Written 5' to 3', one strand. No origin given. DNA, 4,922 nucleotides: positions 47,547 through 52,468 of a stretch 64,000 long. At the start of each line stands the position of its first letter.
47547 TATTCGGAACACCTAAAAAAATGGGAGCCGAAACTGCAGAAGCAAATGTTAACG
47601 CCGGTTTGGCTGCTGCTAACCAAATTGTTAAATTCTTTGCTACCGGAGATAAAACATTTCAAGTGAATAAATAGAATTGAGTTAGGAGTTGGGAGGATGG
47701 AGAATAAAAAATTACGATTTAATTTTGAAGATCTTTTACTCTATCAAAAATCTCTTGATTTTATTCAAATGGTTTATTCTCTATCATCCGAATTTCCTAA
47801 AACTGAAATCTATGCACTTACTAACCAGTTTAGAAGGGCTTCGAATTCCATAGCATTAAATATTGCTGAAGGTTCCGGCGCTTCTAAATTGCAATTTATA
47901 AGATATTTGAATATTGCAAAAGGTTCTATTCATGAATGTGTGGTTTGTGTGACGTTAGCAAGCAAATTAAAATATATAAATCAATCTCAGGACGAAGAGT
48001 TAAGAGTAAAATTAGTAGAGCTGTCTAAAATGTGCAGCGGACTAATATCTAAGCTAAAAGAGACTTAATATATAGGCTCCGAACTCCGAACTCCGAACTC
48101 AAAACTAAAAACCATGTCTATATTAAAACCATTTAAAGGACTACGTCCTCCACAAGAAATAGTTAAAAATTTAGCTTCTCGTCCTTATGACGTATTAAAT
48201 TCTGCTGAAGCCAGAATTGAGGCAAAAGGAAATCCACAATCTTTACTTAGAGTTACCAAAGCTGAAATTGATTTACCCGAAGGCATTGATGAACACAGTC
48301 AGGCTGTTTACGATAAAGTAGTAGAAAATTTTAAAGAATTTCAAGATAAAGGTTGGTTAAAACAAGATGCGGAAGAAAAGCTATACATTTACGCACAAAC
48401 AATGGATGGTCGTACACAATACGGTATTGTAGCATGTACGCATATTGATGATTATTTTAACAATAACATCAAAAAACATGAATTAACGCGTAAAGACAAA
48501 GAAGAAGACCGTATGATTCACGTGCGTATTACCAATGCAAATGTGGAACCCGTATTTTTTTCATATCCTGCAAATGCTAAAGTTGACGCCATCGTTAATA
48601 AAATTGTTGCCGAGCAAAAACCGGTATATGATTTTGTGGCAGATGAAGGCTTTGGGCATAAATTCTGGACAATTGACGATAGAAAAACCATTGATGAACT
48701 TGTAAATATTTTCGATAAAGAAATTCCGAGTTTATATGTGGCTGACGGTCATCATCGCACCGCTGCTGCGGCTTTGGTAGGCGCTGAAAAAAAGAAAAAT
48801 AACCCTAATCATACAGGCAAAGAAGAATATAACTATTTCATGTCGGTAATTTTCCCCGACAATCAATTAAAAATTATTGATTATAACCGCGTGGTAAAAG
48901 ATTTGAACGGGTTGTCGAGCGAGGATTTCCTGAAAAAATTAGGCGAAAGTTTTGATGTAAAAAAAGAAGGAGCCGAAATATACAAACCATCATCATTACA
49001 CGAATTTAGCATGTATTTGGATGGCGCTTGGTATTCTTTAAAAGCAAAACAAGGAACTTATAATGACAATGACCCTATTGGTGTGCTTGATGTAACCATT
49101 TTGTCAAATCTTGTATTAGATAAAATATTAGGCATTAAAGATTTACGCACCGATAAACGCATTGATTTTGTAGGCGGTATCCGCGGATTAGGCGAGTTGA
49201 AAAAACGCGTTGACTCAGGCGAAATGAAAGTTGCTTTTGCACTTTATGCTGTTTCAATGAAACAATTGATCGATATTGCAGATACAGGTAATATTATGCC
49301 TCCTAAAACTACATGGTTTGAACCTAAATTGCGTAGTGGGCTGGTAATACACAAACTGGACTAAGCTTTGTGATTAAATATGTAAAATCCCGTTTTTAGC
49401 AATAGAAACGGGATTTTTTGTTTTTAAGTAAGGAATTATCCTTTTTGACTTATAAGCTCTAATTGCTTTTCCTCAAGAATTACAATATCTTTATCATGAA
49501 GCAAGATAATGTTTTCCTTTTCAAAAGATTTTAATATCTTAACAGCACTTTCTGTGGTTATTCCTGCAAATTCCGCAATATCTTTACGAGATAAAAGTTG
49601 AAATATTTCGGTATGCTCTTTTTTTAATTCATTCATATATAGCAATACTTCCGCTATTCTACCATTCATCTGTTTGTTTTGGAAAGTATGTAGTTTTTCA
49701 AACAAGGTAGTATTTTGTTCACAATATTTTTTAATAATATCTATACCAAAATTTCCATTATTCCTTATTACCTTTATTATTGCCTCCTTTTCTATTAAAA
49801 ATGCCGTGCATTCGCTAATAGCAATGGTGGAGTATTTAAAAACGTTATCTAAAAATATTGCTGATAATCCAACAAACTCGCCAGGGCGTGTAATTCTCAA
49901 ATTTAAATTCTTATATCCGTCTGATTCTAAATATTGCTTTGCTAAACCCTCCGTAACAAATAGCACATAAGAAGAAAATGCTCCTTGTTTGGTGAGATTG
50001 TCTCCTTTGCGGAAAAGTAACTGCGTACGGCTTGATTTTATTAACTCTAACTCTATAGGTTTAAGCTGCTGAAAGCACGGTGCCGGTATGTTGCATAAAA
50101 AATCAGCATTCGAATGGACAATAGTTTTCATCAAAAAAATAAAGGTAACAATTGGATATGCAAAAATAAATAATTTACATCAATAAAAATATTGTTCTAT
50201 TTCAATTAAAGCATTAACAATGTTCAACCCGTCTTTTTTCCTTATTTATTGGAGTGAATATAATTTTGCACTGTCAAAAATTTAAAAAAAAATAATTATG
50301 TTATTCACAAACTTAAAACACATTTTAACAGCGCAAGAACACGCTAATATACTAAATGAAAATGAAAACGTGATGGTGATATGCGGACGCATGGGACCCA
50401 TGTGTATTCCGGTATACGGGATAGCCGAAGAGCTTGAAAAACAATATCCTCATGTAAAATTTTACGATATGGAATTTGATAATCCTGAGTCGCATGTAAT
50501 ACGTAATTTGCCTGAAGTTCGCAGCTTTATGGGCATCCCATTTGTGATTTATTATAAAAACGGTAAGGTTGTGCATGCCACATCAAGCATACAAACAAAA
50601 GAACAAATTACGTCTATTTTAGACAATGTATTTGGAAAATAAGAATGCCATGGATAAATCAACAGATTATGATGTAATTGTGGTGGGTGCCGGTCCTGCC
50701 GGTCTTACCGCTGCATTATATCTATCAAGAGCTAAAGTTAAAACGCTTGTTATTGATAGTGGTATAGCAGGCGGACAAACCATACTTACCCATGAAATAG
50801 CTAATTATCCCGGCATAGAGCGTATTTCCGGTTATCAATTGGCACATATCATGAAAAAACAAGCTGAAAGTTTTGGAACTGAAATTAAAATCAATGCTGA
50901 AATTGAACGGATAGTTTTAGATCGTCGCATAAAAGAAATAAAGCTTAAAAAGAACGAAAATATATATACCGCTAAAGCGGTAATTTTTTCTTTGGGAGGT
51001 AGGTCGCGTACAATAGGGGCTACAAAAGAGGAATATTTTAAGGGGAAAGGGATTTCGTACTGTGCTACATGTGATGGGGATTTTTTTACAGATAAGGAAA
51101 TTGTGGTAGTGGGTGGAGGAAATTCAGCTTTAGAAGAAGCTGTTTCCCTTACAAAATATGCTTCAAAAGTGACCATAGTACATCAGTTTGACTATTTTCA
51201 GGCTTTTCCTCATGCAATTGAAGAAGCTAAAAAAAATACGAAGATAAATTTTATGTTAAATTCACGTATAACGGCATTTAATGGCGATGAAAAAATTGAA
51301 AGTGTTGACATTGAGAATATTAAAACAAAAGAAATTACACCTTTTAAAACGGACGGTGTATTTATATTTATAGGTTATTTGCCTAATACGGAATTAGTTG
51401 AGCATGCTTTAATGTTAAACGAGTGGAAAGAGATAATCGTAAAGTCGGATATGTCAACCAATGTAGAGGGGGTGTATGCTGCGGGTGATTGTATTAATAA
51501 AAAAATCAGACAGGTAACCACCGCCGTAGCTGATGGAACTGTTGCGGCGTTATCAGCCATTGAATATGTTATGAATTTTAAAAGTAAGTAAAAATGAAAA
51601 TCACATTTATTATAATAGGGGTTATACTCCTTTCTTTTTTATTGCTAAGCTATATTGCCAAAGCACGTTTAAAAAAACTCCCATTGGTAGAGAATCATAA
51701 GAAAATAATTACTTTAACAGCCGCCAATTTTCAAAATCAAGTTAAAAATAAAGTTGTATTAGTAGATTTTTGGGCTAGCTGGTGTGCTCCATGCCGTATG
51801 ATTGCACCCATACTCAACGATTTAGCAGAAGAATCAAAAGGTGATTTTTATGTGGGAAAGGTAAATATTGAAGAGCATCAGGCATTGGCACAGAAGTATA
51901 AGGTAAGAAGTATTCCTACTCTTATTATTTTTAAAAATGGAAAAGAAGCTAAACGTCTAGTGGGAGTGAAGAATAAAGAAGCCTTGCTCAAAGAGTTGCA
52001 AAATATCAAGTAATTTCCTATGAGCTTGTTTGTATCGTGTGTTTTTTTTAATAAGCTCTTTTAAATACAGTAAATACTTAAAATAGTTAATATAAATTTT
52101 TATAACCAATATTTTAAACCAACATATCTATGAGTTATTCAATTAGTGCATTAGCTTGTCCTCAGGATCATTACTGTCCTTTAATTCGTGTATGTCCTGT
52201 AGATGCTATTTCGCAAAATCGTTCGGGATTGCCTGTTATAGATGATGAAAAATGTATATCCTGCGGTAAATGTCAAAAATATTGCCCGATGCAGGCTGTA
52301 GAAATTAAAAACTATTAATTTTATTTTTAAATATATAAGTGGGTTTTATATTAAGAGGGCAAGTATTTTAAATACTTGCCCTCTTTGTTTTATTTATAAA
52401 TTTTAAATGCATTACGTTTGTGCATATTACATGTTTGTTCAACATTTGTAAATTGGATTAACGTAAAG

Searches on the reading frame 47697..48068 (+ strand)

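Call 6: search_protein_families(library=pfam, proteins=[window:47697-48068:+], max_evalue=0.001)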
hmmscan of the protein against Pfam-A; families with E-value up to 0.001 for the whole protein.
window:47697-48068:+ (123 aa): 2 families
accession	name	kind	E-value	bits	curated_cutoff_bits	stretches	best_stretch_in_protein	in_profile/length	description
PF05635.17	23S_rRNA_IVP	-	1.2e-30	106.3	33.8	1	11-114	1-105/106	23S rRNA-intervening sequence protein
PF22296.2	bAvd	-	2.4e-06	28.5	40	1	13-119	1-106/107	bAvd-like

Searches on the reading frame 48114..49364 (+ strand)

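Call 6: search_protein_families(library=pfam, proteins=[window:48114-49364:+], max_evalue=0.001)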
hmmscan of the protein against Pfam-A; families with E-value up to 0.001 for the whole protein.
window:48114-49364:+ (416 aa): 1 family
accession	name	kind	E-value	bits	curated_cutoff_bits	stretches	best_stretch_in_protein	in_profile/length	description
PF06245.16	DUF1015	-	6.6e-114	380.6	25.8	1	4-328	1-325/325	Protein of unknown function (DUF1015)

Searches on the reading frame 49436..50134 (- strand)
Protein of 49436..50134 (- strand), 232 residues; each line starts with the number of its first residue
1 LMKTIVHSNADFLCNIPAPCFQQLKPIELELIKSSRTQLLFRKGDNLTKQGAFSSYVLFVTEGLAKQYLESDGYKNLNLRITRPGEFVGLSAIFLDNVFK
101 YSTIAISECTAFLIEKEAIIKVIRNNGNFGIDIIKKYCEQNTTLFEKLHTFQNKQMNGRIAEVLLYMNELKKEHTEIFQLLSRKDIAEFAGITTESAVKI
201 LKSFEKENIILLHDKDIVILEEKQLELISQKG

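Call 6: search_protein_families(library=pfam, proteins=[window:49436-50134:-], max_evalue=0.001)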
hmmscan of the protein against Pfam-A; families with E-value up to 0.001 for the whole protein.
window:49436-50134:- (232 aa): 2 families
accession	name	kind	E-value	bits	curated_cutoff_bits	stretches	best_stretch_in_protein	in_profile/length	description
PF00027.35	cNMP_binding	-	2.2e-12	47.2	27.5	1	41-126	4-89/89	Cyclic nucleotide-binding domain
PF13545.12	HTH_Crp_2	-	1.8e-11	44.2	27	1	158-226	1-68/70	Crp-like helix-turn-helix domain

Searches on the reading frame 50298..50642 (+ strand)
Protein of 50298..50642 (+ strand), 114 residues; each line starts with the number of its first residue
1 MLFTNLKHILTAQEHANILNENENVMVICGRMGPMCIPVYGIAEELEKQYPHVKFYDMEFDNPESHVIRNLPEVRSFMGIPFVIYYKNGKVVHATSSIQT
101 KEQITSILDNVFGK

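Call 6: search_protein_families(library=pfam, proteins=[window:50298-50642:+], max_evalue=0.001)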
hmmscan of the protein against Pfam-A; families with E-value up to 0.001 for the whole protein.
window:50298-50642:+ (114 aa): 0 families

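Call 75: search_protein_families(library=ncbifam, proteins=[window:50298-50642:+], max_evalue=0.0001)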
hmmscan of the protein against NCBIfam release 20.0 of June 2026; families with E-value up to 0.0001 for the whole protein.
window:50298-50642:+ (114 aa): 1 family
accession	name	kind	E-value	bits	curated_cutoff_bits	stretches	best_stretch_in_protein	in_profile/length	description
TIGR01068.1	thioredoxin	equivalog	4e-05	23.7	96.8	1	32-110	22-99/101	thioredoxin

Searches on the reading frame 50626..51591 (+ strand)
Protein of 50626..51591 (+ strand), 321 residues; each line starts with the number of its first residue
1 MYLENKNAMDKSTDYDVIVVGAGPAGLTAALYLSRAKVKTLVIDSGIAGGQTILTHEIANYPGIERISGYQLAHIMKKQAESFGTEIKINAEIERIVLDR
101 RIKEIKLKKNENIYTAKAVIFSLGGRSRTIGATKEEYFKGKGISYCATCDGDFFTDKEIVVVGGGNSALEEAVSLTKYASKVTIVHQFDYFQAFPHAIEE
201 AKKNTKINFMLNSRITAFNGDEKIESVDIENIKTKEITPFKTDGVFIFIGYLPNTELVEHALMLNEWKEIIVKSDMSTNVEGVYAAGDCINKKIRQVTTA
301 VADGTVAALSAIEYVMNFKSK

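Call 6: search_protein_families(library=pfam, proteins=[window:50626-51591:+], max_evalue=0.001)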
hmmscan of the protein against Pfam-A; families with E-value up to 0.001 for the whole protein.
window:50626-51591:+ (321 aa): 14 families
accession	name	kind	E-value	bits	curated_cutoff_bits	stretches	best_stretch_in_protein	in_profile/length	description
PF07992.20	Pyr_redox_2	-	9e-55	186.6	26.1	1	15-304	1-291/291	Pyridine nucleotide-disulphide oxidoreductase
PF13738.12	Pyr_redox_3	-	9.1e-25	87.9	30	2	65-287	76-305/305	Pyridine nucleotide-disulphide oxidoreductase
PF00070.33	Pyr_redox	-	5.6e-17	62.5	22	1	159-230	2-80/82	Pyridine nucleotide-disulphide oxidoreductase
PF00890.30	FAD_binding_2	-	3.7e-12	46.6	20.4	1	16-50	1-36/414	FAD binding domain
PF03486.20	HI0933_like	-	6.7e-12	45.8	50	1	16-53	2-39/244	HI0933-like protein Rossmann domain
PF01946.23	Thi4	-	9.6e-11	41.8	26.2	1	7-50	10-54/235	Thi4 family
PF01266.30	DAO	-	2.2e-09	37.8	27.9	1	16-52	1-39/353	FAD dependent oxidoreductase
PF01134.28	GIDA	-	6.2e-09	35.8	22.1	1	16-96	1-72/391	Glucose inhibited division protein A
PF01494.25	FAD_binding_3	-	2.3e-07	30.8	22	1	14-44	1-31/349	FAD binding domain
PF13241.12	NAD_binding_7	-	2.4e-06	28.5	22.1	0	155-192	6-41/104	Putative NAD(P)-binding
PF13450.12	NAD_binding_8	-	4.1e-06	27.4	21.9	1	19-47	1-29/68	NAD(P)-binding Rossmann-like domain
PF13434.12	Lys_Orn_oxgnase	-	3.2e-05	23.7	21.3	0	80-184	105-216/339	L-lysine 6-monooxygenase/L-ornithine 5-monooxygenase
PF12831.13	FAD_oxidored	-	0.00019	21.3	27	1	16-52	1-38/416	FAD dependent oxidoreductase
PF05834.18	Lycopene_cycl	-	0.00062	19.4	23.4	0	16-46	1-33/380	Lycopene cyclase protein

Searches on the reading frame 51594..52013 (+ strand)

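Call 6: search_protein_families(library=pfam, proteins=[window:51594-52013:+], max_evalue=0.001)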
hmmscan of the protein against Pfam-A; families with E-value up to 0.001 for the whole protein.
window:51594-52013:+ (139 aa): 10 families
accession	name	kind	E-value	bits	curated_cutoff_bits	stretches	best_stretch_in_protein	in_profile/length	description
PF00085.26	Thioredoxin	-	3.4e-32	110.9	23.5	1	38-136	2-102/103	Thioredoxin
PF13905.12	Thioredoxin_8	-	7.5e-11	42.7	27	1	52-82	1-31/94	Thioredoxin-like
PF13098.12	Thioredoxin_2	-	1.1e-10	42.2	27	1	51-135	4-104/104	Thioredoxin-like domain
PF00578.27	AhpC-TSA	-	2.3e-07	31.2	26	1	48-130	21-105/124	AhpC/TSA family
PF08534.16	Redoxin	-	5.8e-06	26.6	26.6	1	45-92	22-70/148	Redoxin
PF14595.12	Thioredoxin_9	-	1.1e-05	25.8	25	1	47-116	36-107/129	Thioredoxin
PF04756.19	OST3_OST6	-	0.00011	22.2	27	1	33-118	8-107/294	OST3 / OST6 family, transporter family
PF07449.17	HyaE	-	0.0002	21.8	22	1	45-126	21-103/108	Hydrogenase-1 expression protein HyaE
PF13192.12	Thioredoxin_3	-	0.00053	20.4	24.8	1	62-129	8-69/76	Thioredoxin domain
PF13728.12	TraF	-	0.00057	20.2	23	1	48-123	125-209/224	F plasmid transfer operon protein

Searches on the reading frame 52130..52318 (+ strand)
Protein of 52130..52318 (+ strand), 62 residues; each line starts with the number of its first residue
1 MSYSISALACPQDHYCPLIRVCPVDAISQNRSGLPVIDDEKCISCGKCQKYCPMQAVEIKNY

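Call 6: search_protein_families(library=pfam, proteins=[window:52130-52318:+], max_evalue=0.001)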
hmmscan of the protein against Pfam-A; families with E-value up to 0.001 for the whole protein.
window:52130-52318:+ (62 aa): 10 families
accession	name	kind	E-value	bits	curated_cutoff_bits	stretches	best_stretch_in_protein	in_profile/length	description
PF25160.1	LdpA_Fe-S-bd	-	9.2e-09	35.4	27.6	1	10-61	1-47/49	LdpA Fe-S cluster-binding domain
PF00037.32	Fer4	-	1.2e-08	34.9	21.1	1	35-57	1-23/24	4Fe-4S binding domain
PF12838.12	Fer4_7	-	1.6e-08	35.3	27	2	20-56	10-52/52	4Fe-4S dicluster domain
PF12837.12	Fer4_6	-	1.8e-07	31.2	25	1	35-56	2-23/24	4Fe-4S binding domain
PF12797.12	Fer4_2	-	4.1e-07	30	24.5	1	35-53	3-21/22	4Fe-4S binding domain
PF13237.11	Fer4_10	-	1.8e-06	28.2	25.5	1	35-57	2-26/53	4Fe-4S dicluster domain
PF14697.11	Fer4_21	-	1.5e-05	25.5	35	1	36-59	2-28/59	4Fe-4S dicluster domain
PF13187.11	Fer4_9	-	4.2e-05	23.9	27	1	19-56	9-51/52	4Fe-4S dicluster domain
PF12800.12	Fer4_4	-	0.00022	21.8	24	1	40-55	2-17/17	4Fe-4S binding domain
PF13484.11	Fer4_16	-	0.00038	21.6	30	0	41-59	1-19/66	4Fe-4S double cluster binding domain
